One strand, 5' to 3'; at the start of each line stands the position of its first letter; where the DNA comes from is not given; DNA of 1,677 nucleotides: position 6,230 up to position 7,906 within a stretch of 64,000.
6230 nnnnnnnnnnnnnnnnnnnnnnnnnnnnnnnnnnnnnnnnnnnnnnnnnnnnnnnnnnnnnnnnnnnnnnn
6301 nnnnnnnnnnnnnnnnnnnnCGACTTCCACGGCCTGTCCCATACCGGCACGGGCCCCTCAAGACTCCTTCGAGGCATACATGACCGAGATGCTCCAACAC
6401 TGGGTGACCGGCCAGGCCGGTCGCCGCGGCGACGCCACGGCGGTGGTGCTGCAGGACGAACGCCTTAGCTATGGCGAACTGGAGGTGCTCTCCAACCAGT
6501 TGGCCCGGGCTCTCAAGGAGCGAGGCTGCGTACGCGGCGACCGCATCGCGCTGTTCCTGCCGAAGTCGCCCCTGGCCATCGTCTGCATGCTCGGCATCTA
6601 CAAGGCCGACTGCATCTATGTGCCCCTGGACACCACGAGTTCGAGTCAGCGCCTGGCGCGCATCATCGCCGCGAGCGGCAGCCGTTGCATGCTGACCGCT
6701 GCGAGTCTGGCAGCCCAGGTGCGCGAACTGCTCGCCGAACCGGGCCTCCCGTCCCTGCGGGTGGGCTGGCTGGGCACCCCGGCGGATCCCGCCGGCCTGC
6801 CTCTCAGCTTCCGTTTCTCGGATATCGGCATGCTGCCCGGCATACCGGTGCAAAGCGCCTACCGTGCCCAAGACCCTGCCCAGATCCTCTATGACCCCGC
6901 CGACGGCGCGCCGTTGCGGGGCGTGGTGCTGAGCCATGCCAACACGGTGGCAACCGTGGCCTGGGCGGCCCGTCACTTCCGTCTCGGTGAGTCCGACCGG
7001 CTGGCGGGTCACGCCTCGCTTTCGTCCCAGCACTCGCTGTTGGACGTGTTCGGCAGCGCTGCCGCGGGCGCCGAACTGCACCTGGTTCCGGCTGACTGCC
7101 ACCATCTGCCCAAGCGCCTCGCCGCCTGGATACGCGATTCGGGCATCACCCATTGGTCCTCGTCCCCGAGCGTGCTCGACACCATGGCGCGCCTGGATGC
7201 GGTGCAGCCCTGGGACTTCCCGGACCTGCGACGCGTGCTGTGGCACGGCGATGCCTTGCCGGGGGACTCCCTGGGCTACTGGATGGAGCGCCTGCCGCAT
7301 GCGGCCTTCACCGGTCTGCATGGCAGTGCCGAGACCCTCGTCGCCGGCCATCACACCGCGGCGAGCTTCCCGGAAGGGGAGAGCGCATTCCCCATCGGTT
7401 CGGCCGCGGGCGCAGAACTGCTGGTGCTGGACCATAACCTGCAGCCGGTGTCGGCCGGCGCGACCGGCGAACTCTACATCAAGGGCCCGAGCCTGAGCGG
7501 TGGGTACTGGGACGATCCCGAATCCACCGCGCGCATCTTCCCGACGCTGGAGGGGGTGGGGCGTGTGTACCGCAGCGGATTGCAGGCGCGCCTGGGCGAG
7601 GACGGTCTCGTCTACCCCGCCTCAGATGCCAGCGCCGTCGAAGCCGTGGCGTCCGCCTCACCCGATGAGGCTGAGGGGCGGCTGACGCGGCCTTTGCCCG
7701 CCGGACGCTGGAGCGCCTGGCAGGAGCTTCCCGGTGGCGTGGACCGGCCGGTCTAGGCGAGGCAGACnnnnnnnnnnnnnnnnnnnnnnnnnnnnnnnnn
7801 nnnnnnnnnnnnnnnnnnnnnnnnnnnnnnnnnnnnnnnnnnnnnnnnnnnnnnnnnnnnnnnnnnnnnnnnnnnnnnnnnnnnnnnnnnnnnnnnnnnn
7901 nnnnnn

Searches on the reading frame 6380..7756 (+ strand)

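Call 22: search_protein_families(library=pfam, proteins=[window:6380-7756:+], max_evalue=0.001)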
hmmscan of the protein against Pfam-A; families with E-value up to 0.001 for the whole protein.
window:6380-7756:+ (458 aa): 1 family
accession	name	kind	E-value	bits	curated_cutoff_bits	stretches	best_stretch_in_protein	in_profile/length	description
PF00501.34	AMP-binding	-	4.9e-59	200.5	29.9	1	12-377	4-384/384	AMP-binding enzyme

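Call 45: search_protein_families(library=ncbifam, proteins=[window:6380-7756:+], max_evalue=1e-10)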
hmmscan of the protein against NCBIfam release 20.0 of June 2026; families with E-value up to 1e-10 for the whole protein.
window:6380-7756:+ (458 aa): 42 families (the best 25 are shown)
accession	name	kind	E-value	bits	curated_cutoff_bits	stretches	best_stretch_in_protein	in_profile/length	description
TIGR01733.1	AA-adenyl-dom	subfamily_domain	6.4e-65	219.5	317.4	1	30-411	1-372/409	amino acid adenylation domain-containing protein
NF003417.0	PRK04813.1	subfamily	2.9e-42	144.9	476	2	176-411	157-393/505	D-alanine--poly(phosphoribitol) ligase subunit DltA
NF004282.0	PRK05691.1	subfamily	7e-41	138.5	4090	2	167-410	1276-1520/4334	non-ribosomal peptide synthase/polyketide synthase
TIGR01734.1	D-ala-DACP-lig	equivalog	1.1e-40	139.7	559.85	2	165-412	143-392/504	D-alanine--poly(phosphoribitol) ligase subunit DltA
NF041803.1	NRPS_SolG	exception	3.9e-38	130.7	2200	1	12-409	570-959/1163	solanimycin non-ribosomal peptide synthetase SolG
TIGR03098.1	ligase_PEP_1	hypoth_equivalog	3.7e-31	108.2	592.35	1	6-389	3-383/517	acyl-CoA ligase (AMP-forming), exosortase A system-associated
NF007605.2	PRK10252.1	equivalog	7.1e-31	106.6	2400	1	5-411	456-849/1292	enterobactin non-ribosomal peptide synthetase EntF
NF004837.0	PRK06187.1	subfamily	1e-30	106.5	476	1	4-387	9-397/531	long-chain-fatty-acid--CoA ligase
NF006182.0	PRK08316.1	subfamily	5.3e-30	104.4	663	1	7-387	15-392/523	fatty acyl-CoA synthetase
NF038078.1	NRPS_MxcG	equivalog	1.3e-28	98.8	2300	1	9-410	462-854/1442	myxochelin non-ribosomal peptide synthetase MxcG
NF006181.0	PRK08314.1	subfamily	1.9e-26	92.4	705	1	6-121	27-143/563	long-chain-fatty-acid--CoA ligase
NF004511.1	PRK05852.1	equivalog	2e-24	86.1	650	1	7-387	3-379/505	FadD7 family fatty acid--CoA ligase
NF005863.0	PRK07798.1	subfamily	1.4e-22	80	543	1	17-411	18-425/540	acyl-CoA synthetase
NF004814.0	PRK06164.1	equivalog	7.7e-22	77.5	677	1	3-387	10-402/540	acyl-CoA synthetase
NF004822.0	PRK06178.1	equivalog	1.1e-21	77.1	782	1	1-121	39-155/571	acyl-CoA synthetase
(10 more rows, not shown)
